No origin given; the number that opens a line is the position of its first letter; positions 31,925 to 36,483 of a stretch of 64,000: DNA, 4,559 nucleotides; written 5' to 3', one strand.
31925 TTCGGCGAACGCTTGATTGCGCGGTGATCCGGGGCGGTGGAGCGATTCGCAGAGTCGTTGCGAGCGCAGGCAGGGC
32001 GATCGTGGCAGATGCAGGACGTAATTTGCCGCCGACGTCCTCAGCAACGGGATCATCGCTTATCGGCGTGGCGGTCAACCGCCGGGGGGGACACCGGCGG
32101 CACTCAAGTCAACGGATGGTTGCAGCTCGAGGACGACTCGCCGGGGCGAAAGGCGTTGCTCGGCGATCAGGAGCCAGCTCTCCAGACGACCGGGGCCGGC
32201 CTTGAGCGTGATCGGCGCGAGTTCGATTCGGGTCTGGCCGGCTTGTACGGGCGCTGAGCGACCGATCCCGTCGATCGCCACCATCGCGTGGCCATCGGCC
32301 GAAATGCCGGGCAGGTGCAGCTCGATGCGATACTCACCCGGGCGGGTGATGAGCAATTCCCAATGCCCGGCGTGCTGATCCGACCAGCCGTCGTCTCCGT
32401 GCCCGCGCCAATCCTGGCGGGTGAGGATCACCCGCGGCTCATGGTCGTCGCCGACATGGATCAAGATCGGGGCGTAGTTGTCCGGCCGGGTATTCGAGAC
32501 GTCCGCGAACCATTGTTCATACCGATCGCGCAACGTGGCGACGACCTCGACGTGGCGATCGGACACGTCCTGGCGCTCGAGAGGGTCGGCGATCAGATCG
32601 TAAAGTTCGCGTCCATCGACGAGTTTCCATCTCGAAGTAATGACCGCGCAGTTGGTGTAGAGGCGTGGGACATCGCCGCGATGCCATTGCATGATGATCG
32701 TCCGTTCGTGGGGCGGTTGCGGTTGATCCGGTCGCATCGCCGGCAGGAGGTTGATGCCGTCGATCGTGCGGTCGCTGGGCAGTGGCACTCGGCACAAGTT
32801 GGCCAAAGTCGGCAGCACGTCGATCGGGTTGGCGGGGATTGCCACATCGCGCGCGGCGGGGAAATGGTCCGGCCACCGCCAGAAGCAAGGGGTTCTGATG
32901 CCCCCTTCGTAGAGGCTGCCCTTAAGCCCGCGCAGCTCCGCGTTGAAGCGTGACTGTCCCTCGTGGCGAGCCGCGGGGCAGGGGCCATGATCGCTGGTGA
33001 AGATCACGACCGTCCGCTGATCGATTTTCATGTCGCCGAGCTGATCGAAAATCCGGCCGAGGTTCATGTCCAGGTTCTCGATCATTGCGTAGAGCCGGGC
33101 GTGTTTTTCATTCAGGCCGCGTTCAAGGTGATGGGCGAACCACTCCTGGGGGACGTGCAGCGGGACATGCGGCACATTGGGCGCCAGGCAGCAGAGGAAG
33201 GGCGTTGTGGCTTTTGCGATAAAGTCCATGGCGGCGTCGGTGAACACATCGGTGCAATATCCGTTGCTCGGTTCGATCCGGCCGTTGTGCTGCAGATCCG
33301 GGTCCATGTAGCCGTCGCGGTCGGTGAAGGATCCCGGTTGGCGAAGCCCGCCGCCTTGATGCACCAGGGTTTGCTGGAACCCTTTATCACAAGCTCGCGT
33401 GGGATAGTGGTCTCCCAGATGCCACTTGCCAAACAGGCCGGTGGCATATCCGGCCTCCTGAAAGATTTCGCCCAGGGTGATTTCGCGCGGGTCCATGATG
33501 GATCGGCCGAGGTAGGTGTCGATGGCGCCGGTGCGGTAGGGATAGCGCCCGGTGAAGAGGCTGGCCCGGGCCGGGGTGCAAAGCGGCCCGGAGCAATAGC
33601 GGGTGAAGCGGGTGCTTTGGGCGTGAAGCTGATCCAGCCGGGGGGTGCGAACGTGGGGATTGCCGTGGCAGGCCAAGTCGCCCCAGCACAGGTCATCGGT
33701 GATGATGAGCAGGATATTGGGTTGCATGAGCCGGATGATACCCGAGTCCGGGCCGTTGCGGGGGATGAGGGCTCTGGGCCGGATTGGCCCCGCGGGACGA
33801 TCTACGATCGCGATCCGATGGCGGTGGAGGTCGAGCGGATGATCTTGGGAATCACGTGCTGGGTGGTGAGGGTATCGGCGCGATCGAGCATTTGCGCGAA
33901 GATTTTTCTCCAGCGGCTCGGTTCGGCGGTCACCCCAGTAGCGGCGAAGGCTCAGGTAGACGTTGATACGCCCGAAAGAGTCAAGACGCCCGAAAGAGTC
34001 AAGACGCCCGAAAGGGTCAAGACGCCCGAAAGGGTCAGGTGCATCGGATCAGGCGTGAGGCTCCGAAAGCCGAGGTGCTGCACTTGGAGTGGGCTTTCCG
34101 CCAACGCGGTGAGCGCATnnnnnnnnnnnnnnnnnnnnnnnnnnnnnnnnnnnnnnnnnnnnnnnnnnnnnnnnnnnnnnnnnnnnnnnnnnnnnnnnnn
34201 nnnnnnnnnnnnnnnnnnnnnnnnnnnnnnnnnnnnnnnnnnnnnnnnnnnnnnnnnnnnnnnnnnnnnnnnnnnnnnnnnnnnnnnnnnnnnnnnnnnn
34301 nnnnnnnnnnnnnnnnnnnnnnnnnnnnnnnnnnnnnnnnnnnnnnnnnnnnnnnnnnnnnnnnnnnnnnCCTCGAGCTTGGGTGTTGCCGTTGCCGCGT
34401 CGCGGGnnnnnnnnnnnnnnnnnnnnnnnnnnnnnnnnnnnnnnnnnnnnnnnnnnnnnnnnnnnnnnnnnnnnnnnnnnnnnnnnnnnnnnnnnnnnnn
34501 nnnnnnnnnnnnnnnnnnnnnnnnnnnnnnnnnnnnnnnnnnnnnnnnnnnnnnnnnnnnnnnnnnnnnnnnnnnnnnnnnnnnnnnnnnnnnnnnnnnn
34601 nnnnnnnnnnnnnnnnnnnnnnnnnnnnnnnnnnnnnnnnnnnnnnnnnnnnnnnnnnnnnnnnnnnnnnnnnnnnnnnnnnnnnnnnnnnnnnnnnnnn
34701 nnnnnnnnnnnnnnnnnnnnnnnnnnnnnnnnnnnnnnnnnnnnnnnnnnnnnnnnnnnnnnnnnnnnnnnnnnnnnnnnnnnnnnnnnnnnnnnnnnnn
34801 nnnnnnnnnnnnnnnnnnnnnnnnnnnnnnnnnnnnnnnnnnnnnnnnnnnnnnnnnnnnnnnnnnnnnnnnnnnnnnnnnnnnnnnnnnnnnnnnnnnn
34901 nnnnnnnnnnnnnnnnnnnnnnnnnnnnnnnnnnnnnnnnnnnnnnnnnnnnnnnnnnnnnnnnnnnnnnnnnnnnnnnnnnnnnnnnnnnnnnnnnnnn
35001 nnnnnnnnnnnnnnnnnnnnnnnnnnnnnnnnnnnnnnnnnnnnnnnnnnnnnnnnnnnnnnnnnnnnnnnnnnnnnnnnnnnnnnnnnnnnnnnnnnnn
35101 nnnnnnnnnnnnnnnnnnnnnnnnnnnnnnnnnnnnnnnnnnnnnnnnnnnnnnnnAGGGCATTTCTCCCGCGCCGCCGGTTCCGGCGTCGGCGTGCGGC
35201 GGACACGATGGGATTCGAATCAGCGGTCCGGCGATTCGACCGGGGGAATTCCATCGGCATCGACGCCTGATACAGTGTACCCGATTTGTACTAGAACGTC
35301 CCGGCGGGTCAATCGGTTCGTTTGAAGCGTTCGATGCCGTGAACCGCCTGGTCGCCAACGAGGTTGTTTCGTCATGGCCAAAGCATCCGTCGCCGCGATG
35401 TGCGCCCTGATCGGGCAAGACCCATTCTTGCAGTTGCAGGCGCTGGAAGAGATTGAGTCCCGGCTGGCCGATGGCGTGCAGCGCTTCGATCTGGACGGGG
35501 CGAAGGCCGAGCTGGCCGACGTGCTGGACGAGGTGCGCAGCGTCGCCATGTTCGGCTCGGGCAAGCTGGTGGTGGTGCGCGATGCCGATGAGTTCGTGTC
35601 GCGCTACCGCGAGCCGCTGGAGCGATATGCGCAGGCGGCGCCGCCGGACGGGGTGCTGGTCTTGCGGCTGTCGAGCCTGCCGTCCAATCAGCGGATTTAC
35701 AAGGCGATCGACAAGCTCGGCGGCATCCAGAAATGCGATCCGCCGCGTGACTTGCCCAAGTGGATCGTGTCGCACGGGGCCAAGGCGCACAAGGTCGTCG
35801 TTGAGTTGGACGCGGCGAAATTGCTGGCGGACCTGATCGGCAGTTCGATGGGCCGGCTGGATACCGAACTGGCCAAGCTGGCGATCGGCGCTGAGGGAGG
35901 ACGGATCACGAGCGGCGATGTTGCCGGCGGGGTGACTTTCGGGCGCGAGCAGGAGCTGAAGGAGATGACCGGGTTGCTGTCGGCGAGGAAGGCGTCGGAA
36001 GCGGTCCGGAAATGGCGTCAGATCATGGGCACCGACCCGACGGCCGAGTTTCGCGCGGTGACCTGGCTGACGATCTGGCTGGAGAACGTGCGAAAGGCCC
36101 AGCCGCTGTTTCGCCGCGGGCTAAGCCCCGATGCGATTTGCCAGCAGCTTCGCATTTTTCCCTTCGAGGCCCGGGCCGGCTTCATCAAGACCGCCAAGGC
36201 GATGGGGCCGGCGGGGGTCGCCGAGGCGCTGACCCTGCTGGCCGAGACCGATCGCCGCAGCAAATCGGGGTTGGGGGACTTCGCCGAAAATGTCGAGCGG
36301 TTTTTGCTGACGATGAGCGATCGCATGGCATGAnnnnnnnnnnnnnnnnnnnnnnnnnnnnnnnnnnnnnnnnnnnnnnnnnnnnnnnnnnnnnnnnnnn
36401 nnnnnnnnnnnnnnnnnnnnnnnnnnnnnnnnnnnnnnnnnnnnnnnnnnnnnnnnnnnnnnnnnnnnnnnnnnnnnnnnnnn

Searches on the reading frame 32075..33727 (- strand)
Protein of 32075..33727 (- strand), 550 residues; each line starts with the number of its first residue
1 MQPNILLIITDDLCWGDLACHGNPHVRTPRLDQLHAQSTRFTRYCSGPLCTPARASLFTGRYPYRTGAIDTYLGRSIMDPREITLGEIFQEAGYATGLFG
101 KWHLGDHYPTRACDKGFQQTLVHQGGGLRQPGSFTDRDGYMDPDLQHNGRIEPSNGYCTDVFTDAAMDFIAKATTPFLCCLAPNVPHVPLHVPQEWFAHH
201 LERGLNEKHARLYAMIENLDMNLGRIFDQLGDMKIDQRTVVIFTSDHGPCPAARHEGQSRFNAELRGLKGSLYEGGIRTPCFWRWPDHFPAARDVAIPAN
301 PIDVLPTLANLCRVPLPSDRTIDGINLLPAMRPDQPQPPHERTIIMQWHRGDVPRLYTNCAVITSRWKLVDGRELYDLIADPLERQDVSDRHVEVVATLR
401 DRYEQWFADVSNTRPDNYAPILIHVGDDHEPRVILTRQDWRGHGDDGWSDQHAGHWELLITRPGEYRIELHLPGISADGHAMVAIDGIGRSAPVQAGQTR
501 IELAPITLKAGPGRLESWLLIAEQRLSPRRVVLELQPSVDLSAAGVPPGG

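Call 12: search_protein_families(library=pfam, proteins=[window:32075-33727:-], max_evalue=0.001)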
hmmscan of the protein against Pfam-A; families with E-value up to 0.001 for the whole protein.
window:32075-33727:- (550 aa): 3 families
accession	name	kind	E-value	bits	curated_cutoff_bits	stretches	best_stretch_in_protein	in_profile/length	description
PF00884.28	Sulfatase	-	1e-50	173.2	25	1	3-311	1-298/301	Sulfatase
PF01663.27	Phosphodiest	-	3.6e-09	37.1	23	1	210-249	182-221/342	Type I phosphodiesterase / nucleotide pyrophosphatase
PF16347.10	SGSH_C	-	9.3e-09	36.1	29.3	1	271-404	10-149/154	N-sulphoglucosamine sulphohydrolase, C-terminal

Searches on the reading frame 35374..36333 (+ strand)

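Call 12: search_protein_families(library=pfam, proteins=[window:35374-36333:+], max_evalue=0.001)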
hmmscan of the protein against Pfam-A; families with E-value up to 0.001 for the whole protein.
window:35374-36333:+ (319 aa): 2 families
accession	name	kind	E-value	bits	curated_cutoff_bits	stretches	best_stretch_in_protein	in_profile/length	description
PF06144.19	DNA_pol3_delta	-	8.1e-06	26.3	21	1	12-115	3-117/124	DNA polymerase III, delta subunit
PF21694.2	DNA_pol3_delta_C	-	0.00046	20.6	27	1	230-313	38-120/121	DNA polymerase III delta subunit, C-terminal domain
